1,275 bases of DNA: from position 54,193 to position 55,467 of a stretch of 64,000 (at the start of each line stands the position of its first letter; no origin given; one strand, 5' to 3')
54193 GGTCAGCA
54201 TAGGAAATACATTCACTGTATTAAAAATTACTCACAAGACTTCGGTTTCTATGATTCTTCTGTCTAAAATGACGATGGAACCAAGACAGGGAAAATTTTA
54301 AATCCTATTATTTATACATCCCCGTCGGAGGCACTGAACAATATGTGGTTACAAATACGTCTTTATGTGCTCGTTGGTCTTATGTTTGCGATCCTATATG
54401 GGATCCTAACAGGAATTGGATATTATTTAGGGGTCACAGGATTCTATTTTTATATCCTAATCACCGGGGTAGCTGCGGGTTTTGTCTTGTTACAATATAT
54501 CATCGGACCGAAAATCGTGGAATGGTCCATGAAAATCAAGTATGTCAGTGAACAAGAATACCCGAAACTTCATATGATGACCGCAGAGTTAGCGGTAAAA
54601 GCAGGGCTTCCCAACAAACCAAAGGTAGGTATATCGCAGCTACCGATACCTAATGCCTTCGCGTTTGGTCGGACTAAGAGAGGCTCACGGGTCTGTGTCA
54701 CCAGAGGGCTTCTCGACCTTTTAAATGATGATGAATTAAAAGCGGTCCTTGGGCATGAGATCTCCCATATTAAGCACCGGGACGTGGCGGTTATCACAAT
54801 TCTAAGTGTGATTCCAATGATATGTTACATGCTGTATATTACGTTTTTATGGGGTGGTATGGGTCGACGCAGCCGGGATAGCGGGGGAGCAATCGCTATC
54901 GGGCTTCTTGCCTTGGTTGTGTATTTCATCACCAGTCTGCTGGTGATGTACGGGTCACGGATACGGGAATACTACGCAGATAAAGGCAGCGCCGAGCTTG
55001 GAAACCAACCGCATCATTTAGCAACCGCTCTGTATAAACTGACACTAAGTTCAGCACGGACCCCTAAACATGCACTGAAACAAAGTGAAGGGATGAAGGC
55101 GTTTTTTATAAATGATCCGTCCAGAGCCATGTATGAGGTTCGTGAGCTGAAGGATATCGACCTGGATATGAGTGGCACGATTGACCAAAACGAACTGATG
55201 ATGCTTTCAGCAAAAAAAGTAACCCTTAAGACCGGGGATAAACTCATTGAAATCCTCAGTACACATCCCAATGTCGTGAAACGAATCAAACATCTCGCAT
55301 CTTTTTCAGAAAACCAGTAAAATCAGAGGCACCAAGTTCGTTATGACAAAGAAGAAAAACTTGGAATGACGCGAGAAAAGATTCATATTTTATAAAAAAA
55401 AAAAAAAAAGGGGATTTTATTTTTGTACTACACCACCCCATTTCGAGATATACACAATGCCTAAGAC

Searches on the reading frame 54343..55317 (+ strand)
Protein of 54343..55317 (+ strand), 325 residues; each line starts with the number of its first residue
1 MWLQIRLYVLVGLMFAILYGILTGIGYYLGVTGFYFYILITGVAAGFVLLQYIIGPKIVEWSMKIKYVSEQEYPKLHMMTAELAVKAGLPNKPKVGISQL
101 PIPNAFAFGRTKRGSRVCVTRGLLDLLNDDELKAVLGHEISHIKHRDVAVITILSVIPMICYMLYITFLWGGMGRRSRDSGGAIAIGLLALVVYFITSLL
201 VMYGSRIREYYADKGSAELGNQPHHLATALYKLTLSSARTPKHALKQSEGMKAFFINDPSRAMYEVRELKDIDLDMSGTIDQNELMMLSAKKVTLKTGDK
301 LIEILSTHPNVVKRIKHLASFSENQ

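Call 22: search_protein_families(library=pfam, proteins=[window:54343-55317:+], max_evalue=0.001)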
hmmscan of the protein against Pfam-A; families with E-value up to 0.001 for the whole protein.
window:54343-55317:+ (325 aa): 2 families
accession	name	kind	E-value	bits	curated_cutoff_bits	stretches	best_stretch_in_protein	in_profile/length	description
PF01435.24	Peptidase_M48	-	1.1e-42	146.4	20.3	1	71-319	2-183/186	Peptidase family M48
PF05569.17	Peptidase_M56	-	2e-05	24.4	31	1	44-162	107-223/296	BlaR1 peptidase M56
